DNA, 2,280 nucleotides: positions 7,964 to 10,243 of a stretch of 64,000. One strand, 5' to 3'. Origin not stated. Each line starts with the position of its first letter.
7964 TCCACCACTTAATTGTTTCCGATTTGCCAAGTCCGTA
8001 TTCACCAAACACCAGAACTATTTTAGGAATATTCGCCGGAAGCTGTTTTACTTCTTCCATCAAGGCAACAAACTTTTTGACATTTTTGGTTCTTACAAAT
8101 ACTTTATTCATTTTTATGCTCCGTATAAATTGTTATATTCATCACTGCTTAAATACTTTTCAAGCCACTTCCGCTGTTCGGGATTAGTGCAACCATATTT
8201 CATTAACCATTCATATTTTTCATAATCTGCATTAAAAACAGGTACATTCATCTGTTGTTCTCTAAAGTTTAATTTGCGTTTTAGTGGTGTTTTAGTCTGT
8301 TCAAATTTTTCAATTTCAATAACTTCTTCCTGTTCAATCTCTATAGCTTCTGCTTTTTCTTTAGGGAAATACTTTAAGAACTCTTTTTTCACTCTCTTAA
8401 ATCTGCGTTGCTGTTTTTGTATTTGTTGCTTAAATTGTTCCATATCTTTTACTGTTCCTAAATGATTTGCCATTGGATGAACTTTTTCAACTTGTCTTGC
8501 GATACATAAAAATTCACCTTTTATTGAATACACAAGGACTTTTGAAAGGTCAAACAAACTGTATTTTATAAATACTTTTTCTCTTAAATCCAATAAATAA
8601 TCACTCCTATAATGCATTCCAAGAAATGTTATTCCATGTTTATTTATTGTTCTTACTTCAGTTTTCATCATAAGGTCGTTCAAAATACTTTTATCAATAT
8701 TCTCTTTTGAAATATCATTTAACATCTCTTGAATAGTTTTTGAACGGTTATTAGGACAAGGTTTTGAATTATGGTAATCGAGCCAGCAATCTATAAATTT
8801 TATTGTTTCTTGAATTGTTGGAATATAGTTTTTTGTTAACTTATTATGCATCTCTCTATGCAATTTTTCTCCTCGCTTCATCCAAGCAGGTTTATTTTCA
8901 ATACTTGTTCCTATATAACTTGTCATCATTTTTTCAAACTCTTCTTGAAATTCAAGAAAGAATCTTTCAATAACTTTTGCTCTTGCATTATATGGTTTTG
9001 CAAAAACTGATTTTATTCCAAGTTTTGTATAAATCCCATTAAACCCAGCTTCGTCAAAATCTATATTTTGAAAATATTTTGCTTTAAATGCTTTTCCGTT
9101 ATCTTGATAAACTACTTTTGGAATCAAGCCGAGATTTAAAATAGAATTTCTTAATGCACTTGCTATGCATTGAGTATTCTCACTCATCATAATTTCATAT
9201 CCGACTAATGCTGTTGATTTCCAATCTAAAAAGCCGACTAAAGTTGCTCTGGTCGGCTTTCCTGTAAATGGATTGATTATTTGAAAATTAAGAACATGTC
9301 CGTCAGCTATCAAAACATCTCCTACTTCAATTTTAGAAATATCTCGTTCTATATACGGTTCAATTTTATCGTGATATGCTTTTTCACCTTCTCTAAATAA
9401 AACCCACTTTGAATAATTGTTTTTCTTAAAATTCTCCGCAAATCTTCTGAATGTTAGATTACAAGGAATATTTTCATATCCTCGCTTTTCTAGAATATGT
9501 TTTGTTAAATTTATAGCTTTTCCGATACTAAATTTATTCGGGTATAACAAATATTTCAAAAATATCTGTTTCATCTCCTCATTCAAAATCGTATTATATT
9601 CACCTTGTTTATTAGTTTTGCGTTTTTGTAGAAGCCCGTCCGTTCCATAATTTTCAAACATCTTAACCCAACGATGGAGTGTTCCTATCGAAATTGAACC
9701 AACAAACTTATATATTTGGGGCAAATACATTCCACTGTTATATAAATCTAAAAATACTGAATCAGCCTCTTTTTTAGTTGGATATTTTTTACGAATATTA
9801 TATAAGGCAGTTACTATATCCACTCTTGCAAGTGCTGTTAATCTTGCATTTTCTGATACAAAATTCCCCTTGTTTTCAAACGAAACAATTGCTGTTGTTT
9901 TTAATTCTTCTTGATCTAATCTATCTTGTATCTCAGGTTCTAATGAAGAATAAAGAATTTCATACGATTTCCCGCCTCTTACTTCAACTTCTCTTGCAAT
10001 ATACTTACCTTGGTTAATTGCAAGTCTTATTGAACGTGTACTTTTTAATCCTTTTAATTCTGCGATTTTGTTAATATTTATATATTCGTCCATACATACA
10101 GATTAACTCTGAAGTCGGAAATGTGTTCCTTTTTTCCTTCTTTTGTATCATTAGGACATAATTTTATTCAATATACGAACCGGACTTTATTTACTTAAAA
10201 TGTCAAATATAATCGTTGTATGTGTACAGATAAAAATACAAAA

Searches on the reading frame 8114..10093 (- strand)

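Call 12: search_protein_families(library=ncbifam, proteins=[window:8114-10093:-], max_evalue=0.00001)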
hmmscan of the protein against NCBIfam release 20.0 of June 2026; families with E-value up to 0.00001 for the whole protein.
window:8114-10093:- (659 aa): 1 family
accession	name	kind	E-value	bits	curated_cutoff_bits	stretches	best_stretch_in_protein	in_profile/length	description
NF033577.2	transpos_IS481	equivalog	3.5e-12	46.4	224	1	134-389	25-244/284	IS481 family transposase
